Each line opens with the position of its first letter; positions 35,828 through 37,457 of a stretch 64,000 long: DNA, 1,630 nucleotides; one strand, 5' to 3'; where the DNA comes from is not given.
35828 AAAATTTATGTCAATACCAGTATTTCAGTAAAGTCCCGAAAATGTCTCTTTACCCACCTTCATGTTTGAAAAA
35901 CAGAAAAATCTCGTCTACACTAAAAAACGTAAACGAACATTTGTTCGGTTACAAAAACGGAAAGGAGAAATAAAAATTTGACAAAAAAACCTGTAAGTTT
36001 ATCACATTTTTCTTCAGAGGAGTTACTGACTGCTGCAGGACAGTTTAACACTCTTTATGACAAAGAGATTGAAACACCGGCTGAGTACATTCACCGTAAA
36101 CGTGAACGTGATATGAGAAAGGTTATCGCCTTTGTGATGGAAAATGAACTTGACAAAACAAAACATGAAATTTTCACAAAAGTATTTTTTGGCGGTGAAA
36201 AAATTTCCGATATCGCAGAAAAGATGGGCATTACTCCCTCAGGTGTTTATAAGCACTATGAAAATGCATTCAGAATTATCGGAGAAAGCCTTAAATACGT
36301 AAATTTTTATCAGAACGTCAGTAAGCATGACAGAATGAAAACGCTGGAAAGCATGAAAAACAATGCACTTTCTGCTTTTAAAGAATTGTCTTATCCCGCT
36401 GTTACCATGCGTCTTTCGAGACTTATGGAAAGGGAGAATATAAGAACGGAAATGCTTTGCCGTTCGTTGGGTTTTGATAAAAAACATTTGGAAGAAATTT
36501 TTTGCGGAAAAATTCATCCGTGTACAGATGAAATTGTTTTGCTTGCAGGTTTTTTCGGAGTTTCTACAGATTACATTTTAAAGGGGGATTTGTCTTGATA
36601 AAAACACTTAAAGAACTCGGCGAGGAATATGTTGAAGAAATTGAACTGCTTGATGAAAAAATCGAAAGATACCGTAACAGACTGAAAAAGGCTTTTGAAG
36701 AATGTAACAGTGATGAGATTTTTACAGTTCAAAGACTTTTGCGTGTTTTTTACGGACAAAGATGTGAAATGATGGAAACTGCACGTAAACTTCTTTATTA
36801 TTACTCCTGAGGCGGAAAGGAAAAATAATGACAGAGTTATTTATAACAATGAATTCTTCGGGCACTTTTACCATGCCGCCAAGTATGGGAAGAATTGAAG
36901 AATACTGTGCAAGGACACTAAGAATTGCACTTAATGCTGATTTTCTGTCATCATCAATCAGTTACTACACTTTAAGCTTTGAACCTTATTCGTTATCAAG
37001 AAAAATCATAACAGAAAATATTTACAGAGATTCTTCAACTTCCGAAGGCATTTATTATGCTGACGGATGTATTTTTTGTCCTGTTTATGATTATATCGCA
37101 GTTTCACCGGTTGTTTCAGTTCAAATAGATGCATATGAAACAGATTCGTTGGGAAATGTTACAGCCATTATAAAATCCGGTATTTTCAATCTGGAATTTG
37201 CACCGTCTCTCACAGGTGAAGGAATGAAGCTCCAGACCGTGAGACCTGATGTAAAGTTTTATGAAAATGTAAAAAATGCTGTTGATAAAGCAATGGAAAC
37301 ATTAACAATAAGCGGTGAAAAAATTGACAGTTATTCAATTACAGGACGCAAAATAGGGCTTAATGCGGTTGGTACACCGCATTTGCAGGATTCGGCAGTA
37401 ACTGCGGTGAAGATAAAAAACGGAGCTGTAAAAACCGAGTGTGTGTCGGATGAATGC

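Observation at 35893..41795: LexA-box-fronted orphan phage module: regulators, receptor-binding-like proteins and a lysis cassette with no virion genes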

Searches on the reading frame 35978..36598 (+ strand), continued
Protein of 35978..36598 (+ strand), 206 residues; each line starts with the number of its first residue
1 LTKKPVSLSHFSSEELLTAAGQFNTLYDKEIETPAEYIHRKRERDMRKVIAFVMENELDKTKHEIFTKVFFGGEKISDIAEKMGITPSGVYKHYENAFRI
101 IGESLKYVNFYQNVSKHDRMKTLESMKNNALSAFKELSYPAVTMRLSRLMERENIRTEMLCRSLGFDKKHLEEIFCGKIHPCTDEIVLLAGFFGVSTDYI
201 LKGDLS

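Call 72: find_encoding_contigs(protein=P0219, flank=8000, max_places=2)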
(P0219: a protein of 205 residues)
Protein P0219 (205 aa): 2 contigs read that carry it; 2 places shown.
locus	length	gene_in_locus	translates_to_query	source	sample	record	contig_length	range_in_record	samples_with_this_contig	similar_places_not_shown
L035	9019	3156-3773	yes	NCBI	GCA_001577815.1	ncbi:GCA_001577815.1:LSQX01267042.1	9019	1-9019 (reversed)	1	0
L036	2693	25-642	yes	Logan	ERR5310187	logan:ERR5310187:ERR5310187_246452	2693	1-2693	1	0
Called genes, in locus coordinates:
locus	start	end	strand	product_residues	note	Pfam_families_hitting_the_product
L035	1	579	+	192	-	?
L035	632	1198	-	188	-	PF00404:Dockerin_1 (weak)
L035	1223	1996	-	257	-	-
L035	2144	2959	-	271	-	PF06750:A24_N_bact, PF01478:Peptidase_A24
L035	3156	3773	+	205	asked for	PF08281:Sigma70_r4_2 (weak), PF04545:Sigma70_r4 (faint), PF13560:HTH_31 (faint), PF12844:HTH_19 (weak), PF01381:HTH_3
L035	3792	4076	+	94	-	-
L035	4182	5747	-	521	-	-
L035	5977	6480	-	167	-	PF01588:tRNA_bind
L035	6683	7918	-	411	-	PF02920:Integrase_DNA, PF13102:Phage_int_SAM_5 (weak), PF13495:Phage_int_SAM_4 (weak), PF14659:Phage_int_SAM_3 (weak), PF00589:Phage_integrase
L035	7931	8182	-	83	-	PF09035:Tn916-Xis, PF12728:HTH_17 (weak)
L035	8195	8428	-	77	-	PF09035:Tn916-Xis, PF12728:HTH_17 (weak)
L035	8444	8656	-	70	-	PF09035:Tn916-Xis (weak), PF12728:HTH_17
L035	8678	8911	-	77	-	PF09035:Tn916-Xis, PF12728:HTH_17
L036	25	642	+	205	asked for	PF08281:Sigma70_r4_2 (weak), PF04545:Sigma70_r4 (faint), PF13560:HTH_31 (faint), PF12844:HTH_19 (weak), PF01381:HTH_3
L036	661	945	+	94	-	-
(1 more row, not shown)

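Call 73: find_encoding_contigs(protein=P0343, flank=8000, max_places=2)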
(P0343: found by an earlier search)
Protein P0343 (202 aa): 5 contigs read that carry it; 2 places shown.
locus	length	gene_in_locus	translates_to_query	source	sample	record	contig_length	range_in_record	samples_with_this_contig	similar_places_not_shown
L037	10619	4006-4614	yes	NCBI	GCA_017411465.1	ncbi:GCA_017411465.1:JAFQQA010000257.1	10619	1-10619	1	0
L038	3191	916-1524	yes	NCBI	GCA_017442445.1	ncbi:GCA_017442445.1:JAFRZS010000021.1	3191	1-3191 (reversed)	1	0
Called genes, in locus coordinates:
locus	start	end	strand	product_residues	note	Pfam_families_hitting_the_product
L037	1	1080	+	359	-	PF01425:Amidase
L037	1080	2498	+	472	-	PF02934:GatB_N, PF02637:GatB_Yqey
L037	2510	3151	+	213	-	PF14378:PAP2_3 (weak)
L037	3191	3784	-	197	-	PF01381:HTH_3, PF12844:HTH_19, PF13560:HTH_31, PF00717:Peptidase_S24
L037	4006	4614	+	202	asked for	PF12844:HTH_19 (faint)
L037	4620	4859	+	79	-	-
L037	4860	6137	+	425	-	-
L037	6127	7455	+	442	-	PF13306:LRR_5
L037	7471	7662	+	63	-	-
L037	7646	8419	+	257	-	PF05951:Peptidase_M15_2, PF08291:Peptidase_M15_3, PF09374:PG_binding_3 (faint), PF01471:PG_binding_1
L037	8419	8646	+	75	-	-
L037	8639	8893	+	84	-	PF04688:Holin_SPP1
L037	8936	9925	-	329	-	PF02517:Rce1-like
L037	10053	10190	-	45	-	-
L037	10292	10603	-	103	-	-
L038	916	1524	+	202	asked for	PF12844:HTH_19 (faint)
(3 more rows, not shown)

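Call 83: search_protein_families(library=padloc, proteins=[window:35978-36598:+], max_evalue=0.001)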
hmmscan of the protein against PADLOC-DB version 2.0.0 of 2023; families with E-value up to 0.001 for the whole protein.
window:35978-36598:+ (206 aa): 0 families

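Call 84: search_protein_families(library=ncbifam, proteins=[window:35978-36598:+], max_evalue=0.01)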
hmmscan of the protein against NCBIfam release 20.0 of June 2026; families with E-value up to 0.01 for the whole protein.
window:35978-36598:+ (206 aa): 3 families
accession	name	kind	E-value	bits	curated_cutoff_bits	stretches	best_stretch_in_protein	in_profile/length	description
TIGR02985.1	Sig70_bacteroi1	subfamily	6.3e-07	29.8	126.4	1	30-105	88-162/162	RNA polymerase sigma-70 factor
TIGR02937.1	sigma70-ECF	superfamily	0.00038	20.1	42.9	1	32-100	93-160/165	sigma-70 family RNA polymerase sigma factor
NF009194.0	PRK12542.1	equivalog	0.0054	17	211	1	27-101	91-166/185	RNA polymerase sigma factor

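Call 86: list_cluster_members(proteins=[P0204, P0206, P0207, P0208, P0209, P0212, P0216, P0217, P0218, P0220])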
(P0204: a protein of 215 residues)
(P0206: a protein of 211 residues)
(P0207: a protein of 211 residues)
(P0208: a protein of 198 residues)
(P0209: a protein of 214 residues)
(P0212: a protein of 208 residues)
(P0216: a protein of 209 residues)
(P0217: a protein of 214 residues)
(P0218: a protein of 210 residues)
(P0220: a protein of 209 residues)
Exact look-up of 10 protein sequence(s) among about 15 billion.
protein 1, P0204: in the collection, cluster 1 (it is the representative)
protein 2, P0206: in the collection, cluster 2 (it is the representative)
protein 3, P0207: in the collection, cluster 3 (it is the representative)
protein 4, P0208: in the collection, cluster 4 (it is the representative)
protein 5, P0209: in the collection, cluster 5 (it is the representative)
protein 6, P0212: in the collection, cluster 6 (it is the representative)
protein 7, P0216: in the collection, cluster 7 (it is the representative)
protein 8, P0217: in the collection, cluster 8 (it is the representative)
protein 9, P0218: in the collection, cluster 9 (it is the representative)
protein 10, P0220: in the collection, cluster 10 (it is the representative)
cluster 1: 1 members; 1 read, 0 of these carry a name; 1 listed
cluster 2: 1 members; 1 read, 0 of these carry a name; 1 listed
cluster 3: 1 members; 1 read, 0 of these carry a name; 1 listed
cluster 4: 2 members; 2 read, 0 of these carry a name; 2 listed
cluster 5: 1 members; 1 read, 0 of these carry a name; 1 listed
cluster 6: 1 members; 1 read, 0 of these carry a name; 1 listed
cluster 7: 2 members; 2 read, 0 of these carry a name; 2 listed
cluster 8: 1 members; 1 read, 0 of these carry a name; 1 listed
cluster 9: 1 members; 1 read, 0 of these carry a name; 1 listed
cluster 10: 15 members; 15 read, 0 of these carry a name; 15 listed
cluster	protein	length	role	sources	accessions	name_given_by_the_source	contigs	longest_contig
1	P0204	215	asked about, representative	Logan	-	-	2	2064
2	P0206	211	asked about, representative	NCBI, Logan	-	-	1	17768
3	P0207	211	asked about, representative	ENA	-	-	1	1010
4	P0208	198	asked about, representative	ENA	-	-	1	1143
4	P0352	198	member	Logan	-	-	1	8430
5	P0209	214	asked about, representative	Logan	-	-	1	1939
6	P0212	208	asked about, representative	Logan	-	-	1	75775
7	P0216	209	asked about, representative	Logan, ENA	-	-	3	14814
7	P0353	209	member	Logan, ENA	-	-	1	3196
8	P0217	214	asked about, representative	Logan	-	-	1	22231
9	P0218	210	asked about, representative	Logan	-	-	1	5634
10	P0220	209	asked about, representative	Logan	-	-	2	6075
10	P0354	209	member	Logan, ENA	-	-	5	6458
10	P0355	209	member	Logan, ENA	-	-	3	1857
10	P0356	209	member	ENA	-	-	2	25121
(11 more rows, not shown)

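Call 87: find_encoding_contigs(protein=P0212, flank=9000, max_places=1)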
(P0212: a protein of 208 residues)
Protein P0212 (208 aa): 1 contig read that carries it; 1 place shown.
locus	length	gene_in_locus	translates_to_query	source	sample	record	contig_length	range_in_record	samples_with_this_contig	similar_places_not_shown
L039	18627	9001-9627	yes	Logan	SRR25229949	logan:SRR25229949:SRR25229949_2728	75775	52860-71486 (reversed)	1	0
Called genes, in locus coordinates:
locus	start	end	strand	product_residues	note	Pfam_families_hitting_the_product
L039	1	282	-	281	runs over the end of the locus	PF01370:Epimerase, PF04321:RmlD_sub_bind, PF07993:NAD_binding_4, PF16363:GDP_Man_Dehyd, PF01073:3Beta_HSD, PF02719:Polysacc_synt_2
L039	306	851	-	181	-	PF00908:dTDP_sugar_isom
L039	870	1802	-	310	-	PF00483:NTP_transferase, PF12804:NTP_transf_3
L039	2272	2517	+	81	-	PF01325:Fe_dep_repress, PF13545:HTH_Crp_2 (weak), PF12802:MarR_2 (weak)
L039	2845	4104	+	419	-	PF01266:DAO (faint), PF03486:HI0933_like, PF07992:Pyr_redox_2 (weak), PF13450:NAD_binding_8 (weak), PF22780:HI0933_like_1st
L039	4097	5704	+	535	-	PF28550:DUF8436, PF00890:FAD_binding_2 (faint), PF01266:DAO (faint), PF03486:HI0933_like (faint), PF07992:Pyr_redox_2 (faint), PF21688:FAD-depend_C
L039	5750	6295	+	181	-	-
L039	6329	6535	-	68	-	-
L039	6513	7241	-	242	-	PF01163:RIO1 (weak)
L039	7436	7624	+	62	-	PF00269:SASP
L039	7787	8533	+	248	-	PF03591:AzlC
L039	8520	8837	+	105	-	PF05437:AzlD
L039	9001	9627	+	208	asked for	PF12844:HTH_19 (faint)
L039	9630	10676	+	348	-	PF01183:Glyco_hydro_25, PF01476:LysM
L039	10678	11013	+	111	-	-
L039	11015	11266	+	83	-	PF16079:Phage_holin_5_2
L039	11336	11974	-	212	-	PF14018:DUF4234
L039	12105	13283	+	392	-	PF04464:Glyphos_transf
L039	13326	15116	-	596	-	PF04464:Glyphos_transf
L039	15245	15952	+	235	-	PF04239:DUF421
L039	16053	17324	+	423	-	PF01018:GTP1_OBG, PF01926:MMR_HSR1, PF02421:FeoB_N, PF09269:DUF1967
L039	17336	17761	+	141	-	PF00636:Ribonuclease_3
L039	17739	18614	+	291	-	PF02588:YitT_membrane, PF10035:DUF2179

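Call 88: find_encoding_contigs(protein=P0217, flank=9000, max_places=1)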
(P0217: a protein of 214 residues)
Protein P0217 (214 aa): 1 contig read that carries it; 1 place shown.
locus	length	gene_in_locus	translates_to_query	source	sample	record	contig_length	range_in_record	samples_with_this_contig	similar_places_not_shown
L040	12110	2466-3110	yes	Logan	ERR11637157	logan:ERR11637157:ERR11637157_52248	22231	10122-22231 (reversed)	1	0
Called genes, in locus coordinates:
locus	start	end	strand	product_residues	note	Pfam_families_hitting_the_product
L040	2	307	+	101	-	?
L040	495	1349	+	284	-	PF16481:DUF5058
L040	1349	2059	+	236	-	-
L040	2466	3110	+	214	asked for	PF08281:Sigma70_r4_2 (weak), PF04545:Sigma70_r4 (weak), PF13384:HTH_23 (faint), PF13551:HTH_29 (faint), PF13560:HTH_31 (weak)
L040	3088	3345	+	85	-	-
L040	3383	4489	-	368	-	PF19789:DUF6273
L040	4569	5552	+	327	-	-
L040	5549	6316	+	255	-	PF01520:Amidase_3, PF08239:SH3_3 (weak)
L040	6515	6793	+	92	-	PF04688:Holin_SPP1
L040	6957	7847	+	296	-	PF00497:SBP_bac_3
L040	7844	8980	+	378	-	PF04464:Glyphos_transf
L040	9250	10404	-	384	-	PF13527:Acetyltransf_9, PF17668:Acetyltransf_17 (weak), PF13530:SCP2_2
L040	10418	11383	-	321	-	-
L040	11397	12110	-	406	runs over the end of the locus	-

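Call 89: find_encoding_contigs(protein=P0356, flank=9000, max_places=1)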
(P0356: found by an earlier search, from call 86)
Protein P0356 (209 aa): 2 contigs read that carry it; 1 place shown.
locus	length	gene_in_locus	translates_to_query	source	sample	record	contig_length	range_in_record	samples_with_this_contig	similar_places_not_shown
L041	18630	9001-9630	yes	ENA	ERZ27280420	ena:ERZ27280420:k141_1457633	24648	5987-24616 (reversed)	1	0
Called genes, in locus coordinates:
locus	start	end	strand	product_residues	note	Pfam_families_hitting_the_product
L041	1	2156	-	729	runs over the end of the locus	?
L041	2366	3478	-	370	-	-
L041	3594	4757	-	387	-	-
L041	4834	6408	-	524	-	PF00905:Transpeptidase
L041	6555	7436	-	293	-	PF01430:HSP33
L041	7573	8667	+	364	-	PF01926:MMR_HSR1, PF02421:FeoB_N, PF06071:YchF-GTPase_C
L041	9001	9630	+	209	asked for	PF04545:Sigma70_r4 (weak), PF08281:Sigma70_r4_2 (weak), PF12844:HTH_19 (faint), PF13560:HTH_31 (weak)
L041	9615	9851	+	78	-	-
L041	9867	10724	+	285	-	PF01183:Glyco_hydro_25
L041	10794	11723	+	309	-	-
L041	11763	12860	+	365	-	PF04464:Glyphos_transf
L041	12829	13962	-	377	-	PF04464:Glyphos_transf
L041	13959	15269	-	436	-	PF00535:Glycos_transf_2, PF10111:Glyco_tranf_2_2, PF13641:Glyco_tranf_2_3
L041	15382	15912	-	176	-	PF00583:Acetyltransf_1, PF13673:Acetyltransf_10, PF13508:Acetyltransf_7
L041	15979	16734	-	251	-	PF00005:ABC_tran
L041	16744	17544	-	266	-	PF01061:ABC2_membrane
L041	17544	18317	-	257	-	PF00535:Glycos_transf_2, PF13641:Glyco_tranf_2_3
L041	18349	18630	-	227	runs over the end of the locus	PF00535:Glycos_transf_2, PF13641:Glyco_tranf_2_3 (weak)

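Call 109: search_solved_structures(query=A3, max_evalue=0.01)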
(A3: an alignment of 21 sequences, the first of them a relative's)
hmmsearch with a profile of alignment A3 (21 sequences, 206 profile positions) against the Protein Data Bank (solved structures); distinct sequences matched with E-value up to 0.01: 1.
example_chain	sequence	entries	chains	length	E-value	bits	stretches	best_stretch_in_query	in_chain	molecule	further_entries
1adr_A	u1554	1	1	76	0.0031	20.4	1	145-206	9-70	P22 C2 REPRESSOR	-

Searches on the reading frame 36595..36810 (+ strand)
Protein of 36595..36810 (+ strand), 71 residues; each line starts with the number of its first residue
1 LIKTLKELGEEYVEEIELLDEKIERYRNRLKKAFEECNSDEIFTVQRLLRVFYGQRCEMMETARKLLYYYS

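Call 3: search_protein_families(library=pfam, proteins=[window:36595-36810:+], max_evalue=0.1)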
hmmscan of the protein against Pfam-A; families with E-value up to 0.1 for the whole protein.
window:36595-36810:+ (71 aa): 2 families
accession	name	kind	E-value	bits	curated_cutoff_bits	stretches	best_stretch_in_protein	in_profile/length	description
PF06330.16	TRI5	-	0.012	14.9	25.2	1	13-70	236-293/362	Trichodiene synthase (TRI5)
PF06972.17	GIP1_N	-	0.022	15.4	26.4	0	30-50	24-44/60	GBF-interacting protein 1 N-terminal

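Call 4: search_protein_families(library=phrogs, proteins=[window:36595-36810:+], max_evalue=0.01)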
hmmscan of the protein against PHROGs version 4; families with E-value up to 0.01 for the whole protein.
window:36595-36810:+ (71 aa): 0 families

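Call 83: search_protein_families(library=padloc, proteins=[window:36595-36810:+], max_evalue=0.001)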
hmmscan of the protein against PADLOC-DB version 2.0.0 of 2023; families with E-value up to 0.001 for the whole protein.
window:36595-36810:+ (71 aa): 0 families

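Call 84: search_protein_families(library=ncbifam, proteins=[window:36595-36810:+], max_evalue=0.01)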
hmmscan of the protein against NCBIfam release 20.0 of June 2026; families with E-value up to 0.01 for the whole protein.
window:36595-36810:+ (71 aa): 0 families

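Call 110: search_solved_structures(query=window:36595-36810:+, max_evalue=5)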
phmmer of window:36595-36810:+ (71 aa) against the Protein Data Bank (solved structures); distinct sequences matched with E-value up to 5: 9.
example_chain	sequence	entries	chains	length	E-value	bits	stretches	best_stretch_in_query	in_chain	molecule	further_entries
7wbn_A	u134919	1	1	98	0.99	13.3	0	11-36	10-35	RevCC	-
9w2z_D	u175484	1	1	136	1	13.3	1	18-45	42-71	Cytochrome c oxidase subunit 4 isoform 1, mitochondrial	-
8d4t_Q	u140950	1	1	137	1.1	13.2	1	18-45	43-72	Cytochrome c oxidase subunit 4 isoform 1, mitochondrial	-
5b1b_D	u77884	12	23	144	1.1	13.1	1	18-45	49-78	Cytochrome c oxidase subunit 4 isoform 1, mitochondrial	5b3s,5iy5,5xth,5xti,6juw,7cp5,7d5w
5j4z_BD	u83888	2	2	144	1.1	13.1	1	18-45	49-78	COMPLEX IV COX4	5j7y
1occ_D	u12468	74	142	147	1.2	13.1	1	18-40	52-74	CYTOCHROME C OXIDASE | Cytochrome c oxidase subunit IV isoform 1 | Cytochrome c oxidase subunit 4 isoform 1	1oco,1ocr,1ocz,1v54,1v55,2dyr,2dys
5z62_D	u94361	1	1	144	1.3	12.9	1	18-39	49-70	Cytochrome c oxidase subunit 4 isoform 1, mitochondrial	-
7epk_A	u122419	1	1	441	1.5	12.8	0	16-70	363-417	Signal recognition particle 54 kDa protein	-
4bjn_A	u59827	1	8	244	4.3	11.3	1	5-63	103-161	AVRM-A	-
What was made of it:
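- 36595..36810 (+): g2: 71-aa helical protein, overlapping g1 by 4 nt. No PDB or Pfam match (calls 3, 110).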

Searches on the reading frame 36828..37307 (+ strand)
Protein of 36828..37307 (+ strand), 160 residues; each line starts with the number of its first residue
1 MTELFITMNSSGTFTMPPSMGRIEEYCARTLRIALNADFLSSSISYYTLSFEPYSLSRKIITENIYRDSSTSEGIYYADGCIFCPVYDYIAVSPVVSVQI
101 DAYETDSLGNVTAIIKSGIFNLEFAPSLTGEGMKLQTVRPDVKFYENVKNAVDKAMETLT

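Call 35: search_dna_similar(query=window:36828-37307:+, collection=phages, mode=protein, max_evalue=0.01, max_rows=15)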
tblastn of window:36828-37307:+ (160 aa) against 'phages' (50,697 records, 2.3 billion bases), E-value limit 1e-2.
No match.

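Call 70: find_related_loci(query=A5, collection=viral_contigs, flank=10000)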
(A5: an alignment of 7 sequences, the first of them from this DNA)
Query A5 (159 aa) in viral_contigs; peptide patterns used: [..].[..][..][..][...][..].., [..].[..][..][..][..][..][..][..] (x = any residue, [..] = any of these).
46 stretches matched a pattern, but none encodes a relative of the query by tblastn (E <= 1e-3).

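Call 71: search_protein_families(library=phrogs, alignment_id=A5, max_evalue=0.01)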
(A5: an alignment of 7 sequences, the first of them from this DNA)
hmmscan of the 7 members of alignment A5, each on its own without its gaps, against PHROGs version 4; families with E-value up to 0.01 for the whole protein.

A. member 1, seq(159 aa): 0 families

B. families by the number of members that match (of 7 scanned): 0 families
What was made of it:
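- On BppU-type baseplate protein: There is no sequence match in phages (calls 35, 70, 71) and no Dit gene in the locus.
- The g3 N-terminal domain was not found in 2.9 million IMG/VR contigs, 50,697 GenBank phages or PHROGs (calls 35, 70, 71).
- Tried and rejected: IMG/VR scan with an alignment of the g3 N-terminal domain, plus PHROG scan of its members: nothing (calls 70, 71).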
